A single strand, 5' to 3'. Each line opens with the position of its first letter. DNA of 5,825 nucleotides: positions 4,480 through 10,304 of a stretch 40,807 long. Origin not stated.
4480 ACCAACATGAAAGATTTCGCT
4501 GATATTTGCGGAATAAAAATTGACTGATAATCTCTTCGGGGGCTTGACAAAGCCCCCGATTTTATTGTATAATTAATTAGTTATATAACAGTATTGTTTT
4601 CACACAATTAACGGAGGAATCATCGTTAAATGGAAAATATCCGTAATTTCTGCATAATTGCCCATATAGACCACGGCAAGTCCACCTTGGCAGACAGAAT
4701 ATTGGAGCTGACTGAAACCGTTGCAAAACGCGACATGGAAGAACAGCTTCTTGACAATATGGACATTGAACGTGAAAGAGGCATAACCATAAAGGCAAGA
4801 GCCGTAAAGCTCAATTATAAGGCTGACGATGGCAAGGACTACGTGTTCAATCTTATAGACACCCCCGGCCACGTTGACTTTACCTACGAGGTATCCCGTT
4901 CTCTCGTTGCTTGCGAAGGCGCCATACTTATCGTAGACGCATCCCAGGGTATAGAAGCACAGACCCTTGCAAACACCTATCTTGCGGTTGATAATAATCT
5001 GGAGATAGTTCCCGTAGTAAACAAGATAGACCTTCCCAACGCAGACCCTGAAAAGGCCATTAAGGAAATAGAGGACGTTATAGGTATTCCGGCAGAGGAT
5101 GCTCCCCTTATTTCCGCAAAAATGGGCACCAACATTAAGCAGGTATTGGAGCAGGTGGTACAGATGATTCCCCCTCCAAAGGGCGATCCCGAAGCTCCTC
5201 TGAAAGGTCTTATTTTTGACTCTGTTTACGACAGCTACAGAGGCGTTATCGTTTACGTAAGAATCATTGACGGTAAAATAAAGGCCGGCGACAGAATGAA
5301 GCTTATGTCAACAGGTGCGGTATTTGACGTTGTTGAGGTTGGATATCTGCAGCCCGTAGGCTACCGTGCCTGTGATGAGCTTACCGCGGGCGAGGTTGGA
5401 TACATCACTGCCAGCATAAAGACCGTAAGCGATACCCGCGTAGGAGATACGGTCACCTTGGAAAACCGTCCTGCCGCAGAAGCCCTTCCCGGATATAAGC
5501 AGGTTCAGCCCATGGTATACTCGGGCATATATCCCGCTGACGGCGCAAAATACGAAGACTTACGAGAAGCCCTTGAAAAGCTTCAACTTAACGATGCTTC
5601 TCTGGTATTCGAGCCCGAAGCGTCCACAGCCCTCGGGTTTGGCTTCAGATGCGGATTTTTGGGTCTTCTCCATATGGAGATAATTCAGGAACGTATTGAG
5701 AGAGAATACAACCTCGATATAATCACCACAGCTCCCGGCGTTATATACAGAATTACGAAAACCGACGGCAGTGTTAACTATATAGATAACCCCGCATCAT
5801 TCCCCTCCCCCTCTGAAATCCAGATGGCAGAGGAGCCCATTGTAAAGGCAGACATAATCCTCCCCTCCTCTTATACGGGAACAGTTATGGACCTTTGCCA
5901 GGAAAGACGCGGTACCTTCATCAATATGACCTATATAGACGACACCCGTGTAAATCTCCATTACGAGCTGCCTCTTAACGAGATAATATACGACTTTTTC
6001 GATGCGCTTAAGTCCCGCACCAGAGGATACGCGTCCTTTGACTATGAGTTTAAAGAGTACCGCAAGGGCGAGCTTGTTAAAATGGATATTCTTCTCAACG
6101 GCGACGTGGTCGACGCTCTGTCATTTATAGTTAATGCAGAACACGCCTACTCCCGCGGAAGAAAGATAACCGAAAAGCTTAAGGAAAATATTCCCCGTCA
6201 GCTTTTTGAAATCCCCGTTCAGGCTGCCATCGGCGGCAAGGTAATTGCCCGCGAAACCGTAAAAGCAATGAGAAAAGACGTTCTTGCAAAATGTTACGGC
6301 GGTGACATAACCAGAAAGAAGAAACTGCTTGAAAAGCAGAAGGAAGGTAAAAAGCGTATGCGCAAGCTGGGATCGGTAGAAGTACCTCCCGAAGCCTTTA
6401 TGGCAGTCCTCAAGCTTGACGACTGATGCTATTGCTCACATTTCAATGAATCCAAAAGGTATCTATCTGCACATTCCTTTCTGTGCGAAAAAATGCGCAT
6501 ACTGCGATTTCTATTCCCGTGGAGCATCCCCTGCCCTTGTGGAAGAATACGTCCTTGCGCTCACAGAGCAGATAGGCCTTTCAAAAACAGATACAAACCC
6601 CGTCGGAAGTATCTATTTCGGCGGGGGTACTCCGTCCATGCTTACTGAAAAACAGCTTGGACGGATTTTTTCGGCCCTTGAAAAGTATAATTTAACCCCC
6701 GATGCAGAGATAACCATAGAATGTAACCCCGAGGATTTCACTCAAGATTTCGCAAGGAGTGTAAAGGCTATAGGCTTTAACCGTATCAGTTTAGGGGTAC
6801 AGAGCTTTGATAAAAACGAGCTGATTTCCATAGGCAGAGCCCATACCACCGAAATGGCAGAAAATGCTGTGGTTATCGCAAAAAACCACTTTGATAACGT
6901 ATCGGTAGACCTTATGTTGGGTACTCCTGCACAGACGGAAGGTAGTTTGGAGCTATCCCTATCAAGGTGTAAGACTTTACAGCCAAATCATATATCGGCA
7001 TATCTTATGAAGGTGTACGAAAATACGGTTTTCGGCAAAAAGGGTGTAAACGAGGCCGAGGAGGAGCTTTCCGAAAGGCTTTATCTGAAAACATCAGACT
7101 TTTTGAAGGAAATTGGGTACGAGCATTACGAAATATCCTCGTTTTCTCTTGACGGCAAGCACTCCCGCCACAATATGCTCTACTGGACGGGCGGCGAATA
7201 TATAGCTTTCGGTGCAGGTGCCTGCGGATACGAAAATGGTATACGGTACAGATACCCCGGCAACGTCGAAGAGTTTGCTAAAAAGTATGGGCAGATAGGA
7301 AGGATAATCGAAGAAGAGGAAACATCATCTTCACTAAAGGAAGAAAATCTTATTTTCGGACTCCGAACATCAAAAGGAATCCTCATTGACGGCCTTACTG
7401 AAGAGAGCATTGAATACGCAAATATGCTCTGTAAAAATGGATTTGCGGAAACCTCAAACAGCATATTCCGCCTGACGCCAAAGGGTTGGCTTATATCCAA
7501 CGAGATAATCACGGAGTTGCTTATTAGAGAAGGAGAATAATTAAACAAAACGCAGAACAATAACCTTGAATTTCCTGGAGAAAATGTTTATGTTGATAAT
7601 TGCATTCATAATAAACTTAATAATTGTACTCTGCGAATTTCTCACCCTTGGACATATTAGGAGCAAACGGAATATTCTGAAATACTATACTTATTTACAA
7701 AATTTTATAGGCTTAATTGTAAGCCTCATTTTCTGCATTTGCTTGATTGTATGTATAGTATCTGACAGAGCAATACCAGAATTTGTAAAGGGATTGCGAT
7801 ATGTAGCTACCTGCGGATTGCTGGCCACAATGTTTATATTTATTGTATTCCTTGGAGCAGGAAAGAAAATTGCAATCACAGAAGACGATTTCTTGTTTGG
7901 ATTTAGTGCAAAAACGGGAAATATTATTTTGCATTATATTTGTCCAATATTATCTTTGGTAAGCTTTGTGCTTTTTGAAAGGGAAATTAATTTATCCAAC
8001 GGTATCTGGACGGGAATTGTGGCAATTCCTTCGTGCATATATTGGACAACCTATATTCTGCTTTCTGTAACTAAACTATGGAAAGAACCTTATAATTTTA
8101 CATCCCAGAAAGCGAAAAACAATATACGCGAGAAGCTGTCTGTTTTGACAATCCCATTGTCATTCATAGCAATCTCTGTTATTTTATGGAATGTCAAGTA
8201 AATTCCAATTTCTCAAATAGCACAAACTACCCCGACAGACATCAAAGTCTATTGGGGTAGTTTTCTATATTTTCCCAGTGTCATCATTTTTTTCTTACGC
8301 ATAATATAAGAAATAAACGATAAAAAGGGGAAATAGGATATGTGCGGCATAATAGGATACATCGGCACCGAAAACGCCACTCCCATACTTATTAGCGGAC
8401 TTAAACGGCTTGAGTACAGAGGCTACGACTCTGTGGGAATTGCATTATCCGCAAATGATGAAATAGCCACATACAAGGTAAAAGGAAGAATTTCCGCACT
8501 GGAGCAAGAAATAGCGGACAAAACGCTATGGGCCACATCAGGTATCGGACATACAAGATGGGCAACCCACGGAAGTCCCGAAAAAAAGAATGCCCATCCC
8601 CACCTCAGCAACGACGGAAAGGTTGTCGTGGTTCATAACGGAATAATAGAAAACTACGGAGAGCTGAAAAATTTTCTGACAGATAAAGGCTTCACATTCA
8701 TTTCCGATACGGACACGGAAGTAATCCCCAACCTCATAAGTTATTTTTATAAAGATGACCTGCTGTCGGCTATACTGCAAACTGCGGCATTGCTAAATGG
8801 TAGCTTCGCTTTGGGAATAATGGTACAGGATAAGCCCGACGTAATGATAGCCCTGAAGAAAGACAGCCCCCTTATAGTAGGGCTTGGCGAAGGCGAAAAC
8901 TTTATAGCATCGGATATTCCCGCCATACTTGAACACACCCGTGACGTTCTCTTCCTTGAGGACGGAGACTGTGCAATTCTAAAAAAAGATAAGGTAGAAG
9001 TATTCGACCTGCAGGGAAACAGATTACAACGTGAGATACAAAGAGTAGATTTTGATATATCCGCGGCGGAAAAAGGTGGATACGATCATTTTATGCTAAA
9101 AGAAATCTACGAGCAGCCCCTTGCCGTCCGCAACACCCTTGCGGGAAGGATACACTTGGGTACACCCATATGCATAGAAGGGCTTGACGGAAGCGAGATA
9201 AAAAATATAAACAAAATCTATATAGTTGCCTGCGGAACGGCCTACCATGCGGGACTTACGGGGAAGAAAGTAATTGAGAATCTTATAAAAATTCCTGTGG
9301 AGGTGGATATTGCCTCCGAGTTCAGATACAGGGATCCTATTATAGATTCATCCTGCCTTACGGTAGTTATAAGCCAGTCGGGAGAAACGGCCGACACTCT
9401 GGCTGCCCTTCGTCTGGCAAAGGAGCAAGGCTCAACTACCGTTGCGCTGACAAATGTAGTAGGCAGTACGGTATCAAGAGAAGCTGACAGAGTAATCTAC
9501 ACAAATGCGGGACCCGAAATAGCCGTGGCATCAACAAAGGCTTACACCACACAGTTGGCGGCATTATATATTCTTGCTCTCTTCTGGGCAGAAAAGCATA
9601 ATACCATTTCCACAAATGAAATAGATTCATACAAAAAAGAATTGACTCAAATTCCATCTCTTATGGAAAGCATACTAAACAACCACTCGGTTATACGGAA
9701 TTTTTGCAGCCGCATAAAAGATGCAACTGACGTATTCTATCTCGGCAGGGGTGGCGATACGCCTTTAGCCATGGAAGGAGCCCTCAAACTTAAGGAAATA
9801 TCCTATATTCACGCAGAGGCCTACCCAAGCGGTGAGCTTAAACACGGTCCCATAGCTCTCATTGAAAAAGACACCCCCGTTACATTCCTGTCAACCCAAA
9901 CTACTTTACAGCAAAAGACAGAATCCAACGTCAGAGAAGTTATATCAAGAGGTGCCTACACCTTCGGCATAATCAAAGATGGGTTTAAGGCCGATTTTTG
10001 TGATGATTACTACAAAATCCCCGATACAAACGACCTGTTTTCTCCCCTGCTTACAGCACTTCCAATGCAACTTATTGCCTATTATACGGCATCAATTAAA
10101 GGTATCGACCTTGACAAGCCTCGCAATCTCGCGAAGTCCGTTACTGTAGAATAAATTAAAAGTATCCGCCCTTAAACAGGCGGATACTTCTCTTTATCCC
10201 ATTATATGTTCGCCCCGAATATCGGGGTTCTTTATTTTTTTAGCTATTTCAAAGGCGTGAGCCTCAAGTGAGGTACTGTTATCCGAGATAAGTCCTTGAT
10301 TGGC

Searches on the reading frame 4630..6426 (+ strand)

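Call 16: search_protein_families(library=pfam, proteins=[window:4630-6426:+], max_evalue=0.001)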
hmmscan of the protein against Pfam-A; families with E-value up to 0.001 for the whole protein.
window:4630-6426:+ (598 aa): 8 families
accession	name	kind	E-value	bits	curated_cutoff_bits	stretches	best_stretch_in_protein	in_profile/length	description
PF00009.33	GTP_EFTU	-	2e-55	187.7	26.5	1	2-182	1-188/188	Elongation factor Tu GTP binding domain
PF06421.17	LepA_C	-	3e-50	169.3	29.7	1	489-595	1-107/107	GTP-binding protein LepA C-terminus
PF00679.30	EFG_C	-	1.8e-24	86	27.9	1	401-486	3-87/89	Elongation factor G C-terminus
PF03144.31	GTP_EFTU_D2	-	6.2e-10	39.8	30.3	1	205-276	1-73/73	Elongation factor Tu domain 2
PF14492.12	EFG_III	-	6.1e-06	26.6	27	1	293-366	3-73/75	Elongation Factor G, domain III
PF16658.11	RF3_C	-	3.9e-05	23.9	40.1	1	293-367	8-79/132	Class II release factor RF3, C-terminal domain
PF22042.2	EF-G_D2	-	0.00019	21.9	27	1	190-259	1-68/84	Elongation factor G domain 2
PF01926.29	MMR_HSR1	-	0.0005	20.6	21.9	0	14-132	9-113/113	50S ribosome-binding GTPase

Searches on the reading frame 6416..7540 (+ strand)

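Call 16: search_protein_families(library=pfam, proteins=[window:6416-7540:+], max_evalue=0.001)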
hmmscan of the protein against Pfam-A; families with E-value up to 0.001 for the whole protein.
window:6416-7540:+ (374 aa): 1 family
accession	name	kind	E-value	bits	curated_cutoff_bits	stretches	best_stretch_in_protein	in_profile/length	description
PF04055.27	Radical_SAM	-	5.1e-22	79.2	29.5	1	18-179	2-160/166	Radical SAM superfamily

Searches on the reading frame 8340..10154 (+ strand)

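Call 16: search_protein_families(library=pfam, proteins=[window:8340-10154:+], max_evalue=0.001)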
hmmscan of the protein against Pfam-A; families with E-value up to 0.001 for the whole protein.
window:8340-10154:+ (604 aa): 3 families
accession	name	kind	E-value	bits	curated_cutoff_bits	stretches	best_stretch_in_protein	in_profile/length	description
PF01380.27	SIS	-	1.9e-48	164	25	2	287-413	2-129/131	SIS domain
PF13522.11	GATase_6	-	1.1e-18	67.9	27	1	66-189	11-127/130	Glutamine amidotransferase domain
PF13537.11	GATase_7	-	3.2e-14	53.4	25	1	81-197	9-122/123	Glutamine amidotransferase domain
